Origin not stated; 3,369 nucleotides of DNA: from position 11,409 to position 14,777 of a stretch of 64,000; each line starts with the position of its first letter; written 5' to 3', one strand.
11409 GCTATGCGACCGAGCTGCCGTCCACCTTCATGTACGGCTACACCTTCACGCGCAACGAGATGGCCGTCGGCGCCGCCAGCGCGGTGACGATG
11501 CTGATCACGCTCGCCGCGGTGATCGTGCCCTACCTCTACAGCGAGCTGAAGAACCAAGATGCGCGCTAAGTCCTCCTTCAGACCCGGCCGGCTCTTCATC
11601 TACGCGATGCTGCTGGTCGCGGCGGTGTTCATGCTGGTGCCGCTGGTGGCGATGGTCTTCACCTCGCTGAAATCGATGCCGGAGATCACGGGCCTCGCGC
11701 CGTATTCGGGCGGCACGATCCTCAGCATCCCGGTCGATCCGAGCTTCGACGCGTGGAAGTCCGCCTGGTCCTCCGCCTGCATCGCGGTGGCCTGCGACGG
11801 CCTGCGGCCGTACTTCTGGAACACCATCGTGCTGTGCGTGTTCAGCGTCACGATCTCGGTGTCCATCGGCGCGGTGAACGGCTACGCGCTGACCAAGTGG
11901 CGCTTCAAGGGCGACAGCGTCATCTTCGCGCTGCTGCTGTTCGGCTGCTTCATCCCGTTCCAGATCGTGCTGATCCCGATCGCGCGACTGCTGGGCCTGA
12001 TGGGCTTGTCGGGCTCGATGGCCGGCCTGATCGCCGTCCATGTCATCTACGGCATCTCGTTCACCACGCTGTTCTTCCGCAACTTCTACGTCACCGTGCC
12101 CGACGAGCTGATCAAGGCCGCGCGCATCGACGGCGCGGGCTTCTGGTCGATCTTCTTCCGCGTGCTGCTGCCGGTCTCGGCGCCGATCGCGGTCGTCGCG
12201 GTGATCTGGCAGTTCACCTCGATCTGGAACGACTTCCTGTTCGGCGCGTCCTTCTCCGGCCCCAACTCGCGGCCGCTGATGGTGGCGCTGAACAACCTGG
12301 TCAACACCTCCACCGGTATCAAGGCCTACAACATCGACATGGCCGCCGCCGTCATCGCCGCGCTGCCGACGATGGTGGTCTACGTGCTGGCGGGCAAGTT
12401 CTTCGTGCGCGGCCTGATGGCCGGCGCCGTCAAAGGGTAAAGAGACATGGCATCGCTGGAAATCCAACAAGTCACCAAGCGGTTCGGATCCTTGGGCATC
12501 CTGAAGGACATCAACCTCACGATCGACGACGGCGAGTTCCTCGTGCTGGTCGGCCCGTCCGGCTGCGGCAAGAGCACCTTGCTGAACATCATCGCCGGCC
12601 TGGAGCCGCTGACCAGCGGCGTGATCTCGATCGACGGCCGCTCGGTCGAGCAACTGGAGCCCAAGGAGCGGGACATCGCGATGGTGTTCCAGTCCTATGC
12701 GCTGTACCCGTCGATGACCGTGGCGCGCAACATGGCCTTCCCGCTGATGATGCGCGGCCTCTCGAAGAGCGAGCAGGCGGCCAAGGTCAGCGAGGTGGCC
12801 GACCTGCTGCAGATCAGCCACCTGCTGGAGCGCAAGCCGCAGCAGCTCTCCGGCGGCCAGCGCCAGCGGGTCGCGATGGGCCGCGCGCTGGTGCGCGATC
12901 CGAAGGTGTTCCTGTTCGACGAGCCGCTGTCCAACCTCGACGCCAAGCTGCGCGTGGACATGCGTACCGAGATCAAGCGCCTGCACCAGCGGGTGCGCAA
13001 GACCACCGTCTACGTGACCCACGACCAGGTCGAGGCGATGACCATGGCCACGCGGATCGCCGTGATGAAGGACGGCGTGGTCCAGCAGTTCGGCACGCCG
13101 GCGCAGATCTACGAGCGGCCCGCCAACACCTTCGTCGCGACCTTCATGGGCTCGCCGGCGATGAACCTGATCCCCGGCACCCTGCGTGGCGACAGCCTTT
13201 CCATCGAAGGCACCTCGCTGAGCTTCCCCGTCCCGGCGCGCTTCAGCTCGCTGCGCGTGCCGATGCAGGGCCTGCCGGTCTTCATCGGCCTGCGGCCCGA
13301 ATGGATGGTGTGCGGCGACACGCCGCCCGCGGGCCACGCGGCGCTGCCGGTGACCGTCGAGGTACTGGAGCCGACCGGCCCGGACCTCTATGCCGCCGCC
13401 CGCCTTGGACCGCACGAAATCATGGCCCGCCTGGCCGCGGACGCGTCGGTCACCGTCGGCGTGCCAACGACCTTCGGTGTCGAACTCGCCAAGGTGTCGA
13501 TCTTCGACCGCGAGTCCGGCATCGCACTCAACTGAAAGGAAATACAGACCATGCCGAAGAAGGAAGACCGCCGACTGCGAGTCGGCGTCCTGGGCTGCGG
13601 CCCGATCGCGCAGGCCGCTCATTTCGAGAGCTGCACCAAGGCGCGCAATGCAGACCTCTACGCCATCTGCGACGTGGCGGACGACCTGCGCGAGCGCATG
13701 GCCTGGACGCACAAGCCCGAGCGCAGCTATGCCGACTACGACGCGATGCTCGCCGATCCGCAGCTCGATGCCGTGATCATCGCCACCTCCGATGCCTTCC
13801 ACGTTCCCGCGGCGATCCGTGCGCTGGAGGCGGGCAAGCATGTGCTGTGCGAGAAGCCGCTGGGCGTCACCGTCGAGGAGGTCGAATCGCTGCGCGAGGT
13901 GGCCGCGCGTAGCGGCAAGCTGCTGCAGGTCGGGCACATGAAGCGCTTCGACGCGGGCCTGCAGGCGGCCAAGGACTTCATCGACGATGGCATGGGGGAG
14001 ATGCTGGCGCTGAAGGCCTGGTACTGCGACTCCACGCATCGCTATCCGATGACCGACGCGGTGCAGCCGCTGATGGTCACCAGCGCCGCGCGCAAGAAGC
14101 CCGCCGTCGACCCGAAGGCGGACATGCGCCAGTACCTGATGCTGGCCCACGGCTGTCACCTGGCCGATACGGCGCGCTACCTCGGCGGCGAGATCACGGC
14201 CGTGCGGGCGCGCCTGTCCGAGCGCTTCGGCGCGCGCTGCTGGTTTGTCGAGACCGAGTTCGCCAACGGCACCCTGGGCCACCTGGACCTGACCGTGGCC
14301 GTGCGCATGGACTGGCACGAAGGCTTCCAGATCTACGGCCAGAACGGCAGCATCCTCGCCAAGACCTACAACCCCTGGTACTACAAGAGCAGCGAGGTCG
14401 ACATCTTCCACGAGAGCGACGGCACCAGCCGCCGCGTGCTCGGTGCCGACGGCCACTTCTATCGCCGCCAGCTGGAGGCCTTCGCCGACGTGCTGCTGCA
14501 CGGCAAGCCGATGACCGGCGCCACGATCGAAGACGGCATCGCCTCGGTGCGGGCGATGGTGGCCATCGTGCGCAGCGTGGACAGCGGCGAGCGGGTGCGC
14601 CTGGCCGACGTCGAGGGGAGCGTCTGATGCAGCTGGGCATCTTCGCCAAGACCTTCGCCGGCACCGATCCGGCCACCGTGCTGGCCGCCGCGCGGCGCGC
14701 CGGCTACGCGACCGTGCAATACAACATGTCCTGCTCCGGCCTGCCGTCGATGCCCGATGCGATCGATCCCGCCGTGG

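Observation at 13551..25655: Two Gfo/Idh/MocA dehydrogenase + xylose-isomerase-like TIM-barrel pairs, each tied to its own ABC sugar importer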

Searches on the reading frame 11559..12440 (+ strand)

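Call 3: search_protein_families(library=pfam, proteins=[window:11559-12440:+])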
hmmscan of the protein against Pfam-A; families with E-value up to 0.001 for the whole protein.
window:11559-12440:+ (293 aa): 1 family
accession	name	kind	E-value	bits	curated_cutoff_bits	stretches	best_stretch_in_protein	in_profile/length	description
PF00528.27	BPD_transp_1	-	8e-15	55.5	26.4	1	108-278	9-171/184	Binding-protein-dependent transport system inner membrane component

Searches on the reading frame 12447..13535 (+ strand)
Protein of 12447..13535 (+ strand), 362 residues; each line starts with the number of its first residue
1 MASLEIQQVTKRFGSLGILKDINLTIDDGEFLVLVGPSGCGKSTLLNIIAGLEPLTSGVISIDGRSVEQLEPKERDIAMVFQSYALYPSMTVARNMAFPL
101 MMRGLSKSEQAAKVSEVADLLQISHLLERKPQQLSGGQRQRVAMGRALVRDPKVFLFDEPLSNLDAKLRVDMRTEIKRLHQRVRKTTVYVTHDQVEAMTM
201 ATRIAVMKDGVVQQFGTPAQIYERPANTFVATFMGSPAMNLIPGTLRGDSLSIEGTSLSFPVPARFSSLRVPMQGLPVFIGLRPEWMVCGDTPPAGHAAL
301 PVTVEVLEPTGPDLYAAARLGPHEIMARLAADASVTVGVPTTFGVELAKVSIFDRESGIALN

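Call 3: search_protein_families(library=pfam, proteins=[window:12447-13535:+])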
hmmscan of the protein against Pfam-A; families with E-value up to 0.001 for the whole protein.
window:12447-13535:+ (362 aa): 7 families
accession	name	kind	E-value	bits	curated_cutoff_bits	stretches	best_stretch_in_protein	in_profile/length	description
PF00005.33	ABC_tran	-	2.6e-36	125.7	25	1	19-161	1-136/137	ABC transporter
PF17912.7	OB_MalK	-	8.7e-09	36.6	27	1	235-285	1-51/53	MalK OB fold domain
PF13304.12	AAA_21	-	5.2e-06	27.2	27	0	31-52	1-22/304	AAA domain, putative AbiEii toxin, Type IV TA system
PF02463.25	SMC_N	-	3e-05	24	40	0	109-211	115-218/220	RecF/RecN/SMC N terminal domain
PF03193.22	RsgA_GTPase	-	8.6e-05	22.9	30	1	23-61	101-138/174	RsgA GTPase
PF20703.3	nSTAND1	-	0.00039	20.6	27.1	1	25-90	29-89/379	Novel STAND NTPase 1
PF03459.23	TOBE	-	0.0005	20.7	22.3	0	299-346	6-58/64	TOBE domain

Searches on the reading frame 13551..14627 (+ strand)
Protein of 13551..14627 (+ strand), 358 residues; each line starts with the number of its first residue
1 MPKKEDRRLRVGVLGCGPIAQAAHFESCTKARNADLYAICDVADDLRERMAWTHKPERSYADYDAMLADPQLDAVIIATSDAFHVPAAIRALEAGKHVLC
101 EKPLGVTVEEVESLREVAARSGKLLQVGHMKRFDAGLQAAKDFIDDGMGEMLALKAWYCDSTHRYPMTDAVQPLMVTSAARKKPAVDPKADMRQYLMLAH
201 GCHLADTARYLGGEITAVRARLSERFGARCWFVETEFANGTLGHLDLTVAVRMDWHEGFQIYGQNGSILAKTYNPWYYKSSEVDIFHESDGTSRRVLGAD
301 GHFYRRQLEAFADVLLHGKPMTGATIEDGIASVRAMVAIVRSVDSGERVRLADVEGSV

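Call 3: search_protein_families(library=pfam, proteins=[window:13551-14627:+])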
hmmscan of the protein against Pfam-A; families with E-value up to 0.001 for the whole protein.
window:13551-14627:+ (358 aa): 4 families
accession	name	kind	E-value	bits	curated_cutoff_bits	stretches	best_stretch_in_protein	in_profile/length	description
PF01408.29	GFO_IDH_MocA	-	1.2e-24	87.8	24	1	9-129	1-120/120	Oxidoreductase family, NAD-binding Rossmann fold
PF02894.22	GFO_IDH_MocA_C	-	3e-10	40.7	22.9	1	198-351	44-218/218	Oxidoreductase family, C-terminal alpha/beta domain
PF22725.1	GFO_IDH_MocA_C3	-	4.6e-09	36.8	27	1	187-268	38-123/124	GFO/IDH/MocA C-terminal domain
PF03447.22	NAD_binding_3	-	0.00046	21.3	24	1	15-123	1-111/116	Homoserine dehydrogenase, NAD binding domain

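Call 5: search_protein_families(library=ncbifam, proteins=[window:13551-14627:+], max_evalue=0.00001)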
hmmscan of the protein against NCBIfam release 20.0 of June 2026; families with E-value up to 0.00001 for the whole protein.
window:13551-14627:+ (358 aa): 9 families
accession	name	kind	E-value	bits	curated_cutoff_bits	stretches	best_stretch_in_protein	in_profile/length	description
TIGR04380.1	myo_inos_iolG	equivalog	9.8e-38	129.8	355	1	9-349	2-329/330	inositol 2-dehydrogenase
NF052679.1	InsChiInosDhIolG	equivalog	7.2e-23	81.1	540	1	9-158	3-155/343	bifunctional inositol 2-dehydrogenase/D-chiro-inositol 1-dehydrogenase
NF040723.1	UDP-GlcNAcDh_Arch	equivalog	4.2e-22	79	450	1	9-155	1-145/302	UDP-N-acetylglucosamine 3-dehydrogenase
NF052479.1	LevoglcsnDh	equivalog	8.5e-21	74.1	650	1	37-223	39-213/386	levoglucosan dehydrogenase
NF008607.0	PRK11579.1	subfamily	2e-20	73.1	330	1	8-153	4-147/346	oxidoreductase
NF041392.1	XylDh_Gfo6_Halo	equivalog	8.7e-18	64.2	350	1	5-150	13-162/350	D-xylose 1-dehydrogenase Gfo6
NF058561.1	BT_2158_fam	equivalog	2.3e-16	59.4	750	1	28-157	51-183/487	glycoside 3-dehydrogenase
NF007574.0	PRK10206.1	equivalog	3e-12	46.2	352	1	61-156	55-151/345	oxidoreductase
NF058563.1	BT_2159_fam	equivalog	3.3e-11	42.8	650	1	10-153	2-145/350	disaccharide 3-dehydrogenase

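Call 7: search_solved_structures(query=window:13551-14627:+, max_evalue=1e-10)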
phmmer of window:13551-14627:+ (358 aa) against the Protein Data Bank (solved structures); distinct sequences matched with E-value up to 1e-10: 47.
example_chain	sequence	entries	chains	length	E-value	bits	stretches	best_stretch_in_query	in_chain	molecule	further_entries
7xr9_A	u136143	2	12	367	1e-22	84.1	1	8-152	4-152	DgpA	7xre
3ezy_A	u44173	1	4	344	4.3e-21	78.8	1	9-356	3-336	Dehydrogenase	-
4mkx_A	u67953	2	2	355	9.7e-21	77.6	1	7-160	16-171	Inositol dehydrogenase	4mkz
4n54_A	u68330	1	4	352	1.1e-20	77.5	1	7-160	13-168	Inositol dehydrogenase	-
9m3d_B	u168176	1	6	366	4.1e-20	75.6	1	8-151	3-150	DgpA1 from W974-1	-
3e18_A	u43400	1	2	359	8.5e-20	74.5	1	12-155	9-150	oxidoreductase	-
3ec7_A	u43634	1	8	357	1.8e-19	73.4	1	8-156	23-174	Putative Dehydrogenase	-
3mz0_A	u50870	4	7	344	4.1e-19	72.3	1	9-156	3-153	Inositol 2-dehydrogenase/D-chiro-inositol 3-dehydrogenase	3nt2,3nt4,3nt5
2glx_A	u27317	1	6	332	5.4e-19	71.9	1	30-157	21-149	1,5-anhydro-D-fructose reductase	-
4mie_A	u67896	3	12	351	8e-19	71.3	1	9-158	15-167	Inositol 2-dehydrogenase/D-chiro-inositol 3-dehydrogenase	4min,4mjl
4mio_A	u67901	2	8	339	8.9e-19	71.2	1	9-158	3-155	Inositol 2-dehydrogenase/D-chiro-inositol 3-dehydrogenase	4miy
4l9r_A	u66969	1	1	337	1.4e-18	70.5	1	9-156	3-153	Inositol 2-dehydrogenase/D-chiro-inositol 3-dehydrogenase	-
4l8v_A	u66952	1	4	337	2.7e-18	69.6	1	9-156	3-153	Inositol 2-dehydrogenase/D-chiro-inositol 3-dehydrogenase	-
3nto_A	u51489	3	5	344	3.9e-18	69.1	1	9-156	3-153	Inositol 2-dehydrogenase/D-chiro-inositol 3-dehydrogenase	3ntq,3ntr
1ofg_A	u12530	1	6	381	3.4e-17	66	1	2-348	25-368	GLUCOSE-FRUCTOSE OXIDOREDUCTASE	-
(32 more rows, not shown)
